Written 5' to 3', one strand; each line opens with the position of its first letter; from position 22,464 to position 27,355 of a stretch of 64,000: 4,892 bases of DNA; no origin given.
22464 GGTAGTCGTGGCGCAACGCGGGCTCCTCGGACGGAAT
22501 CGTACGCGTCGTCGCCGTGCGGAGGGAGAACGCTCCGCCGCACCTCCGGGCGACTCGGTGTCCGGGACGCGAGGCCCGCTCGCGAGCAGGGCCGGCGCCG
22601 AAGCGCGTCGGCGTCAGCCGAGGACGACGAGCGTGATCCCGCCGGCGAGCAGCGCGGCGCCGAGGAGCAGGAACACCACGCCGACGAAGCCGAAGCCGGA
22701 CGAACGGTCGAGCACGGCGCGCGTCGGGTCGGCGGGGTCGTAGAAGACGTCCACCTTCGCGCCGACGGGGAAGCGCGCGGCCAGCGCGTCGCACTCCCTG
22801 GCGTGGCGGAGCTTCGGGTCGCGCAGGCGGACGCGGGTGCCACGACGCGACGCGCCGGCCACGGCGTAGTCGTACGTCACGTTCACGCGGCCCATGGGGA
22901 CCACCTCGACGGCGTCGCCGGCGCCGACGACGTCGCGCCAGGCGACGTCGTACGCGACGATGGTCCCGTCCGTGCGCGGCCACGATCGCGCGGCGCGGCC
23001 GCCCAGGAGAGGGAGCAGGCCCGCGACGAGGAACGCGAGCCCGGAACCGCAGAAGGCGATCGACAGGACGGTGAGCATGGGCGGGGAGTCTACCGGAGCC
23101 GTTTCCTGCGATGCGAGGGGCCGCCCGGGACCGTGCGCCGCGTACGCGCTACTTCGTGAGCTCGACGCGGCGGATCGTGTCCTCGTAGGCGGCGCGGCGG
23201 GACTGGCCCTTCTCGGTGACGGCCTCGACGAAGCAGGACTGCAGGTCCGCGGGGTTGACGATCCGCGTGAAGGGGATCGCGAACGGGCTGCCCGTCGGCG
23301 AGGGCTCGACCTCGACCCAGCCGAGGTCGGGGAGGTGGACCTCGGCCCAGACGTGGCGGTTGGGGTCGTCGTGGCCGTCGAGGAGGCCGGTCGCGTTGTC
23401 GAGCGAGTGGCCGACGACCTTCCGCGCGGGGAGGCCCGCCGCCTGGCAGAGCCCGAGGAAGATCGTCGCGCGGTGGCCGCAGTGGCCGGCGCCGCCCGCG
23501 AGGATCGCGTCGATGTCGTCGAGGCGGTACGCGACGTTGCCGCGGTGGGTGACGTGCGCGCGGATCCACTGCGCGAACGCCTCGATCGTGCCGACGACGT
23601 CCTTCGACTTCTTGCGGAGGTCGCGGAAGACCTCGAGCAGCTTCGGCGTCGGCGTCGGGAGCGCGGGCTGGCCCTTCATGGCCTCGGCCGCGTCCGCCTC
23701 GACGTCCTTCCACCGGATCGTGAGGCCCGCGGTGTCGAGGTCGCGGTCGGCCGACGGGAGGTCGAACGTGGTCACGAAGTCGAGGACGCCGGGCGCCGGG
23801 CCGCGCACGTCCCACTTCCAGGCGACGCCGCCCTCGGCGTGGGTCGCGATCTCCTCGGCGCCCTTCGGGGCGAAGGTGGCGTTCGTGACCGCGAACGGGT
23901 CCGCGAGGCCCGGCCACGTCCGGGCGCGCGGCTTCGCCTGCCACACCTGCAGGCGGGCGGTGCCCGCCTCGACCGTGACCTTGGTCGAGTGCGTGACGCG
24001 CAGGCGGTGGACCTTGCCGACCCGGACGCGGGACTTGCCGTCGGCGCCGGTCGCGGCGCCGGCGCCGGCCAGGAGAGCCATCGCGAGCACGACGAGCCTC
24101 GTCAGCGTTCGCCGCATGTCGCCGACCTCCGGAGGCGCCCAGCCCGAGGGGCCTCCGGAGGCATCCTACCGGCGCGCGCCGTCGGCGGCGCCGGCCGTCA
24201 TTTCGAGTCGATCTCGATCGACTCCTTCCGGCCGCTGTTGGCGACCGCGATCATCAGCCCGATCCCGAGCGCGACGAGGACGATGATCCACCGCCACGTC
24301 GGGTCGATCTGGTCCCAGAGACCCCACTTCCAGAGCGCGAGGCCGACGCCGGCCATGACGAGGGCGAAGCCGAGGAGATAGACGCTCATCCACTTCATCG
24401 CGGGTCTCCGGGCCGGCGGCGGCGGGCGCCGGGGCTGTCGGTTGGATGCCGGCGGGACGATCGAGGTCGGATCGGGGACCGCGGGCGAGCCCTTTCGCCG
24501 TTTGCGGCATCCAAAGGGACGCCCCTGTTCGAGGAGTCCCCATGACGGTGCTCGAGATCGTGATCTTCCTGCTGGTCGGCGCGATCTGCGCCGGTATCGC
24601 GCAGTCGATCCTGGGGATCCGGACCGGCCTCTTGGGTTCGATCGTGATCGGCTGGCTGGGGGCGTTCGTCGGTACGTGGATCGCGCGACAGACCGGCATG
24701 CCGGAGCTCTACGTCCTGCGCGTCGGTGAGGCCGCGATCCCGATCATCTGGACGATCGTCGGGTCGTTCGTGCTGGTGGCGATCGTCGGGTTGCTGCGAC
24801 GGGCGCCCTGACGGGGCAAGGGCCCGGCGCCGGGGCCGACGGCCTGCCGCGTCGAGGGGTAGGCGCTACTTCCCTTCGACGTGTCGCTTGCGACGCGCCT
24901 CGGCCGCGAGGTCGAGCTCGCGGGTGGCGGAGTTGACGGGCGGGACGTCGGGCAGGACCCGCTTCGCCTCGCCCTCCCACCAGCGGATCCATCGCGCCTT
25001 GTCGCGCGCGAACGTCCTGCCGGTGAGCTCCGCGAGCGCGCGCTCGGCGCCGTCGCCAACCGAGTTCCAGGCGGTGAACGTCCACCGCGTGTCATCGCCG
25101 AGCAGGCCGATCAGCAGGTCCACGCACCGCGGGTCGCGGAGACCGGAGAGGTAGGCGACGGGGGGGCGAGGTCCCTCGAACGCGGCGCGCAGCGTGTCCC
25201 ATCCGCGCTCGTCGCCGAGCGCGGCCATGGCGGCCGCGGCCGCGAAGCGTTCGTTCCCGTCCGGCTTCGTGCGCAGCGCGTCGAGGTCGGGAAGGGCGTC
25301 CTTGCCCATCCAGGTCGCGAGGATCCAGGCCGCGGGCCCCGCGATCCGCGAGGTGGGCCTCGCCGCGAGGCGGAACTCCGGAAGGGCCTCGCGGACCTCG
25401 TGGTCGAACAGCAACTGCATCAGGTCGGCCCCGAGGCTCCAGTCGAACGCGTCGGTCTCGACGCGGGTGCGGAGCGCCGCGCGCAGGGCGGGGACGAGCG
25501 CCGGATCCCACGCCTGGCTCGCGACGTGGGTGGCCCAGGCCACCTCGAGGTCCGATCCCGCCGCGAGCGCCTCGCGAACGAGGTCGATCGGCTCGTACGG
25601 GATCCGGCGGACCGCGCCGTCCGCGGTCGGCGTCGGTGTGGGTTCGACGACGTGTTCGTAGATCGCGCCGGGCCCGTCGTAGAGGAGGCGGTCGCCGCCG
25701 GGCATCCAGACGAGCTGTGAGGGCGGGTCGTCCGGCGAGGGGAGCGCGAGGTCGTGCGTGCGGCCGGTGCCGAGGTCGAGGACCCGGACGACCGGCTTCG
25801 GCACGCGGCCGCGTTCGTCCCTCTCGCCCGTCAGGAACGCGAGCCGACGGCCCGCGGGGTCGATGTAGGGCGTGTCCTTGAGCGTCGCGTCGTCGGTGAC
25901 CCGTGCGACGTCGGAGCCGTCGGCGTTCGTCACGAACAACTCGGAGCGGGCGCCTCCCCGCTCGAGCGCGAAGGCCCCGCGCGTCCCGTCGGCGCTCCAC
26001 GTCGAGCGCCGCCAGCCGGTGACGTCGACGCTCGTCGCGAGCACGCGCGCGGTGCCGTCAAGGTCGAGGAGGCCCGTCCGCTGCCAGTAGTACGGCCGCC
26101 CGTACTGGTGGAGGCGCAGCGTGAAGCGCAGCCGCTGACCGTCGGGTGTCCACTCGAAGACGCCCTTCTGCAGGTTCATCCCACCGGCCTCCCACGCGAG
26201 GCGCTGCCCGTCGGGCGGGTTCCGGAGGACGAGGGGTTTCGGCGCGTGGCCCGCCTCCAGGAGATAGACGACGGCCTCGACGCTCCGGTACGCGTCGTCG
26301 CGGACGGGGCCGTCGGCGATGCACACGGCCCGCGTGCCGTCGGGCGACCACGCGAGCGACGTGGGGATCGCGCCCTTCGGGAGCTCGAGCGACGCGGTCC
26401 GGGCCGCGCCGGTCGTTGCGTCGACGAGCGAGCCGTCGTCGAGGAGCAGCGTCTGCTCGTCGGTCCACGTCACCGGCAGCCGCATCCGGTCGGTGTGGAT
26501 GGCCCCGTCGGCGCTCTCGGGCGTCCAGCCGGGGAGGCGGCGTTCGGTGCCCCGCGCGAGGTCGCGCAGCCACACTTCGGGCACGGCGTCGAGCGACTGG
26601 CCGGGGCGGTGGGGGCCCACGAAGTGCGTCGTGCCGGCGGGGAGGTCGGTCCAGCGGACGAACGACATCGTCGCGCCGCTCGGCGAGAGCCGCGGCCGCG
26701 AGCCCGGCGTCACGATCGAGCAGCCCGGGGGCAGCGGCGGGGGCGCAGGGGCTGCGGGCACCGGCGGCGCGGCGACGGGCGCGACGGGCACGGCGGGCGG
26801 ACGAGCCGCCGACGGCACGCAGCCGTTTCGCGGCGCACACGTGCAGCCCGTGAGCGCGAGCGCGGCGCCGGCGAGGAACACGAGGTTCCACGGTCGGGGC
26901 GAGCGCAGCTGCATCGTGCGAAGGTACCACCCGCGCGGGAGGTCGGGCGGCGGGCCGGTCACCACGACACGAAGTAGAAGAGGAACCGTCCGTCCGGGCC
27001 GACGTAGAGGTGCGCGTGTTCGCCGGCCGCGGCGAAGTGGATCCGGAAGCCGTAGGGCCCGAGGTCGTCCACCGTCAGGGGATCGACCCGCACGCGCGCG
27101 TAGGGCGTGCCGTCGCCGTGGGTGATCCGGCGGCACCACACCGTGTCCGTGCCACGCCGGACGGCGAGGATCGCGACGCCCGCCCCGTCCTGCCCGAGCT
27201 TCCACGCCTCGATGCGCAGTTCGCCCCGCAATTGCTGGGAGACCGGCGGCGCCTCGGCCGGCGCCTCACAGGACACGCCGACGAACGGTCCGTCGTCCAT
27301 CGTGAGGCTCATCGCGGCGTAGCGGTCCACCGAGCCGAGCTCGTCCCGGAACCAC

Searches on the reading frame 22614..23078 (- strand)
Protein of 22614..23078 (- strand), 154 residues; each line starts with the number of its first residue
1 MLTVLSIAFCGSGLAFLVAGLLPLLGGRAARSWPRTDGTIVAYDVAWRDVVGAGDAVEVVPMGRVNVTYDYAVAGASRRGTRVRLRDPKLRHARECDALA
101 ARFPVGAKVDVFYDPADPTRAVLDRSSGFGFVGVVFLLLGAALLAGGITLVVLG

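Call 32: search_protein_families(library=pfam, proteins=[window:22614-23078:-], max_evalue=0.001)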
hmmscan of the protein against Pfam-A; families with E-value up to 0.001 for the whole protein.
window:22614-23078:- (154 aa): 1 family
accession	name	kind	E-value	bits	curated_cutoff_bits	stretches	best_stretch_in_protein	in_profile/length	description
PF12158.14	DUF3592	-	1.1e-13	52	25.3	1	36-127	1-83/84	Domain of unknown function (DUF3592)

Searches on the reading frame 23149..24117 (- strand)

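Call 32: search_protein_families(library=pfam, proteins=[window:23149-24117:-], max_evalue=0.001)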
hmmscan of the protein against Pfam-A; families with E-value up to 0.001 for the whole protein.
window:23149-24117:- (322 aa): 1 family
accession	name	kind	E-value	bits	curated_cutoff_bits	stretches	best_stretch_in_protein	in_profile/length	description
PF01841.26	Transglut_core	-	1e-16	61.6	23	1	167-272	7-108/108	Transglutaminase-like superfamily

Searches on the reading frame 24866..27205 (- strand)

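Call 32: search_protein_families(library=pfam, proteins=[window:24866-27205:-], max_evalue=0.001)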
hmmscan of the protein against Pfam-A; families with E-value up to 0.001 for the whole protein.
window:24866-27205:- (779 aa): 2 families
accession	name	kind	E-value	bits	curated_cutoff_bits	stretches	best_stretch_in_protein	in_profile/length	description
PF07676.18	PD40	-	0.00011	22.5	20.9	0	352-370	16-33/38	WD40-like Beta Propeller Repeat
PF13646.12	HEAT_2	-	0.00055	20.6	27.7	0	623-681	18-76/88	HEAT repeats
